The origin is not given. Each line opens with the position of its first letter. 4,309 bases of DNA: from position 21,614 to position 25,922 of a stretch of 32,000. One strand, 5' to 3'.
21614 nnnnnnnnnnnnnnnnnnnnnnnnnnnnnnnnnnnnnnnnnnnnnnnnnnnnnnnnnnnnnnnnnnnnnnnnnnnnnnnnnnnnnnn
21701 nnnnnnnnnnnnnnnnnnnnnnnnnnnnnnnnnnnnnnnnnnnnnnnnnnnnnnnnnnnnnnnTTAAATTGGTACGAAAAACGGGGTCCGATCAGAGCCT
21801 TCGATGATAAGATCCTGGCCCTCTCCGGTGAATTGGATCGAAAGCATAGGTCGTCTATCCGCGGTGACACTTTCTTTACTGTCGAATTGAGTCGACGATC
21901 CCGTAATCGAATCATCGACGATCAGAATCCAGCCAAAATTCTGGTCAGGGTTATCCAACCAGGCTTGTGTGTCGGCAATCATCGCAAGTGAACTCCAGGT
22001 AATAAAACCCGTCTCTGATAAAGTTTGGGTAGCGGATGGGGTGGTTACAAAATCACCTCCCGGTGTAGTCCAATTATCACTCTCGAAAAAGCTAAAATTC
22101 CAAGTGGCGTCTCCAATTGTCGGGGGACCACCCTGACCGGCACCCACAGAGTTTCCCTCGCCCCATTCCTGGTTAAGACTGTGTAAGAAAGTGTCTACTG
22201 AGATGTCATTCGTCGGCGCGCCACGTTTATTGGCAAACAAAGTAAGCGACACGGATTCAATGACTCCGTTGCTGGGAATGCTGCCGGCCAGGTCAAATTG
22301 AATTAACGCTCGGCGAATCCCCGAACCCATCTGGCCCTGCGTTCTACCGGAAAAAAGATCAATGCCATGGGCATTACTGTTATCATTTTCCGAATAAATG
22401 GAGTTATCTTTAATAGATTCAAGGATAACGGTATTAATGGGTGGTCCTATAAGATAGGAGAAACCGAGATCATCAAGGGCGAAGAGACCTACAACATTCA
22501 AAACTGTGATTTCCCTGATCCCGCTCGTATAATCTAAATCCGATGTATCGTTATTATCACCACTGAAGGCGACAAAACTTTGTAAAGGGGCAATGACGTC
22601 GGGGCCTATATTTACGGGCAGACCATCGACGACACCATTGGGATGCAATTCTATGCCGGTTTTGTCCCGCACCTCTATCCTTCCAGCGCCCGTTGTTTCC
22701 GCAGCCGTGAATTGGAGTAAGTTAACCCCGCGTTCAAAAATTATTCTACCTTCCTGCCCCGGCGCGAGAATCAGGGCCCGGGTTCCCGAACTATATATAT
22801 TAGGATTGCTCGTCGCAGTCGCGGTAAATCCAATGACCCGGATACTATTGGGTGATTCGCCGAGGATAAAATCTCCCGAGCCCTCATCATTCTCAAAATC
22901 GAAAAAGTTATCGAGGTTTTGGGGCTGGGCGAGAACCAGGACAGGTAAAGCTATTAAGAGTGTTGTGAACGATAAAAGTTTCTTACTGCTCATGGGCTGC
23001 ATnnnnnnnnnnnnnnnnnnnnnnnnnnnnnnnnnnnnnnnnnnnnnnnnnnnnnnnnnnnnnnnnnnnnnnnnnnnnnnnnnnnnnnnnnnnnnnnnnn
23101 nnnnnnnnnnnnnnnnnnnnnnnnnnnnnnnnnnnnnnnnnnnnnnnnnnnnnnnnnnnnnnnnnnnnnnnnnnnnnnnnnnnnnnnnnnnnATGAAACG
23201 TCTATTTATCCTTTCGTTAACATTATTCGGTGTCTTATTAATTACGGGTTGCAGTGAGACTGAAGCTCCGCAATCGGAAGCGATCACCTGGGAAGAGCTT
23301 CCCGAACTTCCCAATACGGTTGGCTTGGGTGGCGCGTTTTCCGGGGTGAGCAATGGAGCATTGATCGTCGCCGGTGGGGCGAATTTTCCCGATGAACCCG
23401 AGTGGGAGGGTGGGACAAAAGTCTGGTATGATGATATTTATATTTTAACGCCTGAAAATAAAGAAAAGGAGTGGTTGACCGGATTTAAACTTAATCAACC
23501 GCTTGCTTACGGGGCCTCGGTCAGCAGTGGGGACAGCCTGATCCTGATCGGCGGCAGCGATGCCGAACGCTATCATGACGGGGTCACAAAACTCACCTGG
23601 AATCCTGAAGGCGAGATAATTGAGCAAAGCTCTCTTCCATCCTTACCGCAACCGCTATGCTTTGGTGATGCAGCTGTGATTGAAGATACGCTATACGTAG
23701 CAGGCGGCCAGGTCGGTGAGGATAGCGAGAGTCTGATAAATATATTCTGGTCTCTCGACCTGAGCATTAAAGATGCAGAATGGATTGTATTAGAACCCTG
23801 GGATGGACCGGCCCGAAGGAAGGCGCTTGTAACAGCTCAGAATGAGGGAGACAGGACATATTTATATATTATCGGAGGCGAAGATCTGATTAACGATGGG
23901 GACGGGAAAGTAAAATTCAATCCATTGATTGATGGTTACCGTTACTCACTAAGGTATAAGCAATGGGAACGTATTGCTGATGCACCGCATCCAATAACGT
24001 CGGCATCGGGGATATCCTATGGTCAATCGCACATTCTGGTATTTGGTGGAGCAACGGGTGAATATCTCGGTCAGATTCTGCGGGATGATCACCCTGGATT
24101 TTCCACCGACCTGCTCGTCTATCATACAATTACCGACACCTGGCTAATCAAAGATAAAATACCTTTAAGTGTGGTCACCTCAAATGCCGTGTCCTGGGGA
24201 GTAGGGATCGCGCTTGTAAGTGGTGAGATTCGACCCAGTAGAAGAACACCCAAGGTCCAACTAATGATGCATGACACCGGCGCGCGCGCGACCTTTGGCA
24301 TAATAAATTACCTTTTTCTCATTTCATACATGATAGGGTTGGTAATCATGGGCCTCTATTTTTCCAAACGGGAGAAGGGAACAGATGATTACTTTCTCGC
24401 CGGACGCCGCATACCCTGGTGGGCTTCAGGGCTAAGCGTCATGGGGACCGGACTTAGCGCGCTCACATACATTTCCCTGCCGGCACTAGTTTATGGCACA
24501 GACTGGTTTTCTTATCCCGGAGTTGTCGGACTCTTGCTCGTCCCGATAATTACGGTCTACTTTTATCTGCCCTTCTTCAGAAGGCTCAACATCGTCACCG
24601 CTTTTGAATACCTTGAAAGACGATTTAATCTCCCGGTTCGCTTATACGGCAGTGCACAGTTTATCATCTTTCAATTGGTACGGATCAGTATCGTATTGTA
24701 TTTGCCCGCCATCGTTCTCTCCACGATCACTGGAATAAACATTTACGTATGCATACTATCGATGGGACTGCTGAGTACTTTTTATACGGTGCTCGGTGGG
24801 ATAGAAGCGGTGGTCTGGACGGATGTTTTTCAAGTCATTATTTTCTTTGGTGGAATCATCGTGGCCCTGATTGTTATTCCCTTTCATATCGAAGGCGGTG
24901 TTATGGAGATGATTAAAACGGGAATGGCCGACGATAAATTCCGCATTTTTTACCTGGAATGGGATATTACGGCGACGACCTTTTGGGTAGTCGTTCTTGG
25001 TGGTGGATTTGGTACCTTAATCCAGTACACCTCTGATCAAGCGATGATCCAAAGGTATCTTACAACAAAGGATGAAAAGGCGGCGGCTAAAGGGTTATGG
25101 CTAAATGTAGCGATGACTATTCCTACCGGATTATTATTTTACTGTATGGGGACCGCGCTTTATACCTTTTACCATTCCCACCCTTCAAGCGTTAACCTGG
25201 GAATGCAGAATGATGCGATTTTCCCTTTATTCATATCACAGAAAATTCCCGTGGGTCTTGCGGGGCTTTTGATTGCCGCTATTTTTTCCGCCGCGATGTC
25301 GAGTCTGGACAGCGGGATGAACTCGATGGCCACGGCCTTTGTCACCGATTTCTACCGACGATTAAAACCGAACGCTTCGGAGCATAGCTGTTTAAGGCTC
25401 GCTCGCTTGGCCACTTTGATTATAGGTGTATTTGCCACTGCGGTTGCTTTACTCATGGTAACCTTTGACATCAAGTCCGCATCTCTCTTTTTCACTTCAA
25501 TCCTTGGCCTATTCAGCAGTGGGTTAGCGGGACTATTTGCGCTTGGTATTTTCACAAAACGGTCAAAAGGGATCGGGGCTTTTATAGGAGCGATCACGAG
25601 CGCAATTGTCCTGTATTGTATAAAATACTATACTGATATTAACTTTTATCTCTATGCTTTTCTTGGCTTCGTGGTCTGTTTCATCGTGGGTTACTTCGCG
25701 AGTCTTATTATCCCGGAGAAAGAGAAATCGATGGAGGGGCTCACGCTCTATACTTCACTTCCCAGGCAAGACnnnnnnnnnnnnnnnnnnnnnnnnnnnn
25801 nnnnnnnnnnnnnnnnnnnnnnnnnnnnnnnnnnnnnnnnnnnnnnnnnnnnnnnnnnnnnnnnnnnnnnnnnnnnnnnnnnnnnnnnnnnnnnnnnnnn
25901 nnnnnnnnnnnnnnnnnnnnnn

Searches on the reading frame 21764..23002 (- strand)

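Call 9: search_protein_families(library=pfam, proteins=[window:21764-23002:-], max_evalue=0.001)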
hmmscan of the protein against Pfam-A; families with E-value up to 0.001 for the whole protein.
window:21764-23002:- (412 aa): 0 families

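Call 47: search_protein_families(library=ncbifam, proteins=[window:21764-22999:-], max_evalue=0.001)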
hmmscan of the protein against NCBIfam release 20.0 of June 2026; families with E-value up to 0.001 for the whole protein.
window:21764-22999:- (411 aa): 1 family
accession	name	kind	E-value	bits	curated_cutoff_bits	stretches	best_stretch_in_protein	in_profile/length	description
NF033679.1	DNRLRE_dom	domain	1.2e-12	48.2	34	1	198-388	2-163/164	DNRLRE domain-containing protein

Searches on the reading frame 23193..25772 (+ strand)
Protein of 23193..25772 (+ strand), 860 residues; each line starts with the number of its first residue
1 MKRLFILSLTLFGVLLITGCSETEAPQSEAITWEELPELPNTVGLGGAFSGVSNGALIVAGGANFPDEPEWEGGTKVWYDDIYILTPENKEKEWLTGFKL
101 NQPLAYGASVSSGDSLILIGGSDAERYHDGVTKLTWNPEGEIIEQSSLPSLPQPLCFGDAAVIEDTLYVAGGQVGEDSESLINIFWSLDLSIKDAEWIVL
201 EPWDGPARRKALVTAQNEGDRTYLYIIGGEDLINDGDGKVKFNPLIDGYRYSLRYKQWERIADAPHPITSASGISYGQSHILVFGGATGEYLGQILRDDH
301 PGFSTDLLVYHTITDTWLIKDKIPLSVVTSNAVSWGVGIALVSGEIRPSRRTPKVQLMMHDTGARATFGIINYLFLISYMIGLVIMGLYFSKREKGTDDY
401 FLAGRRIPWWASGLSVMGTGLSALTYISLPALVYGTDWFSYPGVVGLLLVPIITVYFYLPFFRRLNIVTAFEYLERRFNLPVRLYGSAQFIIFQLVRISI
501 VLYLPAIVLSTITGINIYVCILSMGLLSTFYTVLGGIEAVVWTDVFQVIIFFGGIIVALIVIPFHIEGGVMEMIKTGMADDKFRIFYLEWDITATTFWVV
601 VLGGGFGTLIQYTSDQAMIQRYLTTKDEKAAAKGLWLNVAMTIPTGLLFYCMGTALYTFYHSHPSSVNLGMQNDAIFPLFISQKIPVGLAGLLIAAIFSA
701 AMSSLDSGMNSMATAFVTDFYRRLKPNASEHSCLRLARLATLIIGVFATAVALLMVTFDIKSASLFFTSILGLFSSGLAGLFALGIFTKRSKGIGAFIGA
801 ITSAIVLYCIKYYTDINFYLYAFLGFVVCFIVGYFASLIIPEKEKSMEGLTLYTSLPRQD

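Call 5: search_protein_families(library=pfam, proteins=[window:23193-25772:+], max_evalue=0.01)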
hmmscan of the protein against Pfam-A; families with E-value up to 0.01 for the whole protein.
window:23193-25772:+ (860 aa): 9 families
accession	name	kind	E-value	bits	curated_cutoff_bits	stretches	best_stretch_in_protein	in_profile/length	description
PF00474.23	SSF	-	1.3e-46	159.7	22.8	1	400-802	1-405/406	Sodium:solute symporter family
PF24996.1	NANM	-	1.3e-35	123.4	45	2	27-137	223-344/350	N-acetylneuraminate epimerase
PF24681.1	Kelch_KLHDC2_KLHL20_DRC7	-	2.2e-12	47.2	50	1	54-286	8-221/221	KLHDC2/KLHL20/DRC7 Kelch-repeats domain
PF13964.12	Kelch_6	-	1.5e-11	44.3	25.3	1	223-267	13-49/50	Kelch motif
PF24981.1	Beta-prop_ATRN-LZTR1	-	1.5e-08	34.7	50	1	192-319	130-250/289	Attractin/LZTR1 beta-propeller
PF13418.12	Kelch_4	-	7.9e-08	32.6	21.6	0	220-265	11-48/49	Galactose oxidase, central domain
PF07646.21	Kelch_2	-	1.4e-06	28.4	21.3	0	274-317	7-41/48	Kelch motif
PF13415.12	Kelch_3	-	0.0023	18.5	22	0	280-318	3-31/48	Galactose oxidase, central domain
PF01344.31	Kelch_1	-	0.003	17.5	20.1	0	160-190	7-34/46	Kelch motif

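Call 6: search_protein_families(library=ncbifam, proteins=[window:23193-25772:+], max_evalue=0.01)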
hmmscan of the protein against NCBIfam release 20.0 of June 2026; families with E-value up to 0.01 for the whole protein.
window:23193-25772:+ (860 aa): 12 families
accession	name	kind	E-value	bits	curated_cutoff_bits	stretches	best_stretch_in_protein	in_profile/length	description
TIGR00813.1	sss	superfamily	4.2e-67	227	184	1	400-803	1-411/411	sodium/solute symporter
TIGR03548.1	mutarot_permut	subfamily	2.7e-44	151.6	243.2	1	43-287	2-232/323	cyclically-permuted mutarotase family protein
NF007790.0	PRK10484.1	equivalog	1.9e-41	142.5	401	1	380-844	13-487/527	solute:sodium symporter family transporter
NF010730.0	PRK14131.1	subfamily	5.8e-37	127.3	416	2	27-137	254-376/384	N-acetylneuraminate epimerase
TIGR03547.1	muta_rot_YjhT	subfamily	2e-33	116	256.35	2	27-126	225-334/346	YjhT family mutarotase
TIGR02121.1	Na_Pro_sym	equivalog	5.6e-29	101.2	515.5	1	375-847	6-476/488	sodium/proline symporter PutP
TIGR02119.1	panF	equivalog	1.1e-17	64.2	328.05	1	375-834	6-461/471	sodium/pantothenate symporter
TIGR03648.1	Na_symport_lg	subfamily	2.2e-16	59.4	320.75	2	375-578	4-206/547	VC_2705 family sodium/solute symporter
NF011948.0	PRK15419.1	equivalog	2.7e-07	29.8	955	1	376-831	11-464/502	sodium/proline symporter PutP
NF006903.2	PRK09395.1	subfamily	6.5e-07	28.1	750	1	374-804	40-472/552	cation/acetate symporter ActP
NF009135.0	PRK12488.1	subfamily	1.5e-06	27.1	850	1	374-808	37-476/549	cation/acetate symporter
TIGR02711.1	symport_actP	equivalog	1.9e-06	26.9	1099.25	1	370-805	32-474/549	cation/acetate symporter ActP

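Call 34: search_dna_similar(query=window:23193-25772:+, collection=plasmids, mode=protein, max_rows=25)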
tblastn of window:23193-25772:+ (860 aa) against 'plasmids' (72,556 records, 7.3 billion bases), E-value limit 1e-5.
Records with a match: 172; places in all: 212; records where one place covers at least 80% of the query: 1.
Best place of each record, by identity: <60% 172.
By first word of the organism name: Ligilactobacillus 27; Vibrio 26; Haladaptatus 14; Persicobacter 7; Halocatena 5; Novosphingobium 5; Sphingopyxis 4; Chondrinema 4; Hymenobacter 4; Phocaeicola 4; and 51 more.
By predicted mobility (MOB-suite, as given by PLSDB): non-mobilizable 141; mobilizable 27; conjugative 4.
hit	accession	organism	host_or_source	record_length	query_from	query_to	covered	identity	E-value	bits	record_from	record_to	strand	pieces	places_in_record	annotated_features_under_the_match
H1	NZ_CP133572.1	Pseudoalteromonas sp. HL-AS2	sediment core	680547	99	854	88%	33.8%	1e-107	372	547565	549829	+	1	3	sodium/solute symporter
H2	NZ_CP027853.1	Plesiomonas shigelloides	whole organism,catfish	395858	248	852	70%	33.4%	1e-76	280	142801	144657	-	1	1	sodium:solute symporter | N-acetylmannosamine kinase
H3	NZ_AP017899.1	Sphingopyxis sp. FD7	-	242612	264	860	69%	32.7%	2e-81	294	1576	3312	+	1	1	sodium:solute symporter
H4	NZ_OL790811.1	Proteus mirabilis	-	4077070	356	848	57%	37.6%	4e-69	258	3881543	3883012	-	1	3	none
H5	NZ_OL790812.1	Proteus mirabilis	-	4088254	356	848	57%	37.6%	4e-69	258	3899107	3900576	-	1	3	none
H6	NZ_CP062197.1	Plesiomonas shigelloides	Gentoo penguin,feces,feces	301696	344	852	59%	35.6%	8e-76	278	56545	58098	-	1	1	sodium:solute symporter | N-acetylmannosamine kinase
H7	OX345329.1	Salmonella enterica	Gallus gallus,Poultry farm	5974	367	848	56%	36.4%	7e-67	250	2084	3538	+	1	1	none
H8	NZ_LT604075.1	Ligilactobacillus salivarius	-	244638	347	854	59%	34.4%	7e-68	254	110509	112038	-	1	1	sodium:solute symporter | cation:proton antiporter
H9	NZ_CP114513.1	Ligilactobacillus salivarius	Meles meles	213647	345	854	59%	34.1%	3e-68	255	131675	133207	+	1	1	sodium:solute symporter | cation:proton antiporter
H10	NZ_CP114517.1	Ligilactobacillus salivarius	Meles meles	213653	345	854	59%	34.1%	3e-68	255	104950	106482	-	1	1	sodium:solute symporter | cation:proton antiporter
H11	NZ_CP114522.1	Ligilactobacillus salivarius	Meles meles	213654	345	854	59%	34.1%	3e-68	255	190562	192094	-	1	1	sodium:solute symporter | cation:proton antiporter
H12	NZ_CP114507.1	Ligilactobacillus salivarius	Meles meles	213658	345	854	59%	34.1%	3e-68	255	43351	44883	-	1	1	sodium:solute symporter | cation:proton antiporter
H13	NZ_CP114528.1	Ligilactobacillus salivarius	Meles meles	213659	345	854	59%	34.1%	3e-68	255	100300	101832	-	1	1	sodium:solute symporter | cation:proton antiporter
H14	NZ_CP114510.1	Ligilactobacillus salivarius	Meles meles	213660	345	854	59%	34.1%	3e-68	255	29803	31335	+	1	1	sodium:solute symporter | cation:proton antiporter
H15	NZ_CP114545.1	Ligilactobacillus salivarius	Meles meles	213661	345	854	59%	34.1%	3e-68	255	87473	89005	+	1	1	sodium:solute symporter | cation:proton antiporter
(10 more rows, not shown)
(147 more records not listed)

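Call 35: get_annotated_region(hit=H1, flank=9000)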
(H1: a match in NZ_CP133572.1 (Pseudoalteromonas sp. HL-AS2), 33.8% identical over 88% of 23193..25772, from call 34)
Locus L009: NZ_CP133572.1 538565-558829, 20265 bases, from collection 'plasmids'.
description: Pseudoalteromonas sp. HL-AS2 plasmid unnamed, complete sequence
organism: Pseudoalteromonas sp. HL-AS2 (NCBI taxid 3071082)
taxonomy: Bacteria; Pseudomonadota; Gammaproteobacteria; Alteromonadales; Pseudoalteromonadaceae; Pseudoalteromonas; Pseudoalteromonas sp. HL-AS2
host: -; source: sediment core; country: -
typing (MOB-suite, as given by PLSDB): non-mobilizable
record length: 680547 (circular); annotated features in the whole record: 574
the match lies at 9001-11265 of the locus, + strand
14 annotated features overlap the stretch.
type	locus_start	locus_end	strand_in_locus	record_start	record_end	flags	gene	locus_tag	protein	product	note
CDS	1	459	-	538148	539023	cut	-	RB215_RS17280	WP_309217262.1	sensor domain-containing diguanylate cyclase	-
CDS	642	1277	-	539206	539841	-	-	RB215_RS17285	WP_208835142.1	isoprenylcysteine carboxylmethyltransferase family protein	-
CDS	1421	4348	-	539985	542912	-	-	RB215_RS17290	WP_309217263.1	TonB-dependent receptor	GO:0006810 - transport [Evidence IEA]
CDS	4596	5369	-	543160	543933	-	dsbG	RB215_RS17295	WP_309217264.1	thiol:disulfide interchange protein DsbG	-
CDS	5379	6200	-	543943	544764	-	-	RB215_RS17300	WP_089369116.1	TlpA disulfide reductase family protein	-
CDS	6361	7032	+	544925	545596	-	-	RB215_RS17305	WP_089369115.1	response regulator transcription factor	GO:0000160 - phosphorelay signal transduction system [Evidence IEA]; GO:0006355 - regulation of DNA-templated ...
CDS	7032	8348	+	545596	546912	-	-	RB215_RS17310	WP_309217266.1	histidine kinase dimerization/phospho-acceptor domain-containing protein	GO:0007165 - signal transduction [Evidence IEA]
CDS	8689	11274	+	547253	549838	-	-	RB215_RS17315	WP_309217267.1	sodium/solute symporter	GO:0006810 - transport [Evidence IEA]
CDS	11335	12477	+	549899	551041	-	-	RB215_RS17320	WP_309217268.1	sialidase family protein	-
CDS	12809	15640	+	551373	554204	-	-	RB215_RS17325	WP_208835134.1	TonB-dependent receptor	-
CDS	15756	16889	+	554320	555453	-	nagA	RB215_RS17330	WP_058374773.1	N-acetylglucosamine-6-phosphate deacetylase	GO:0006040 - amino sugar metabolic process [Evidence IEA]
CDS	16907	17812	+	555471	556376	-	-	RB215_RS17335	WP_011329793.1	dihydrodipicolinate synthase family protein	-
CDS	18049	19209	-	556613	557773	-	-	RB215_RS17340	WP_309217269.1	kelch repeat-containing protein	-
CDS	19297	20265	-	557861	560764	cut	-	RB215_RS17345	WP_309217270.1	TonB-dependent receptor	-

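Call 36: get_annotated_region(hit=H2, flank=7000)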
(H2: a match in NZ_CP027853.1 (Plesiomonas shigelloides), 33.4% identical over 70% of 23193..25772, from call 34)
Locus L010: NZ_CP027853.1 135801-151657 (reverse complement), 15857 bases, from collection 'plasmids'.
description: Plesiomonas shigelloides strain MS-17-188 plasmid pPS-MS-17-188-1, complete sequence
organism: Plesiomonas shigelloides (NCBI taxid 703)
taxonomy: Bacteria; Pseudomonadota; Gammaproteobacteria; Enterobacterales; Enterobacteriaceae; Plesiomonas; Plesiomonas shigelloides
host: -; source: whole organism,catfish; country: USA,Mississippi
typing (MOB-suite, as given by PLSDB): non-mobilizable; replicon rep_cluster_2472
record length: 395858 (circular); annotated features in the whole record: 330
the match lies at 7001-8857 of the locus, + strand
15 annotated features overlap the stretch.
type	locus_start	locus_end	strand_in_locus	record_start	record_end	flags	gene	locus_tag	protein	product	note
CDS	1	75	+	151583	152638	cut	galM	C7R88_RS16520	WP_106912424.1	galactose-1-epimerase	GO:0006012 - galactose metabolic process [Evidence IEA]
CDS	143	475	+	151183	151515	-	-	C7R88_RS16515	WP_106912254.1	tRNA-binding protein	-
CDS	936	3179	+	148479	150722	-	-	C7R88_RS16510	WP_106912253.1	autotransporter domain-containing protein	-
CDS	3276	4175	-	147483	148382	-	-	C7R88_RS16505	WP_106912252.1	dihydrodipicolinate synthase family protein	-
CDS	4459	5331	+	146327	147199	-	-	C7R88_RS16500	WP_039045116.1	MurR/RpiR family transcriptional regulator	GO:0006355 - regulation of DNA-templated transcription [Evidence IEA]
CDS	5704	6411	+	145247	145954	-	-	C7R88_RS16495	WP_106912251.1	N-acetylmannosamine-6-phosphate 2-epimerase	GO:0005975 - carbohydrate metabolic process [Evidence IEA]; GO:0006051 - N-acetylmannosamine metabolic process ...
CDS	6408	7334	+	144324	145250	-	-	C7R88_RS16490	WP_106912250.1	N-acetylmannosamine kinase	-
CDS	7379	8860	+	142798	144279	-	-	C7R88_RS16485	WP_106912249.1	sodium:solute symporter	-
CDS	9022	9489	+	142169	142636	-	nanQ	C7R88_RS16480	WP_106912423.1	N-acetylneuraminate anomerase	GO:0006974 - DNA damage response [Evidence IEA]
CDS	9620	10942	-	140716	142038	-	-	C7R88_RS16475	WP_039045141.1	Na+/H+ antiporter family protein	-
CDS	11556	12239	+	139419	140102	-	-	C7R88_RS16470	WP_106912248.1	ABC transporter ATP-binding protein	-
CDS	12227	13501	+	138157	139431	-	-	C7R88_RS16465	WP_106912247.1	ABC transporter permease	-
CDS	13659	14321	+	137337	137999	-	-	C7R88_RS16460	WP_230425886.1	outer membrane lipoprotein-sorting protein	GO:0042953 - lipoprotein transport [Evidence IEA]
CDS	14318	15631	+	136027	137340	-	-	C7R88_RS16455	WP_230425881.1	hypothetical protein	-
CDS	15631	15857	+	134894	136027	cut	-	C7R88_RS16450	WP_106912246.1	histidine kinase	GO:0000160 - phosphorelay signal transduction system [Evidence IEA]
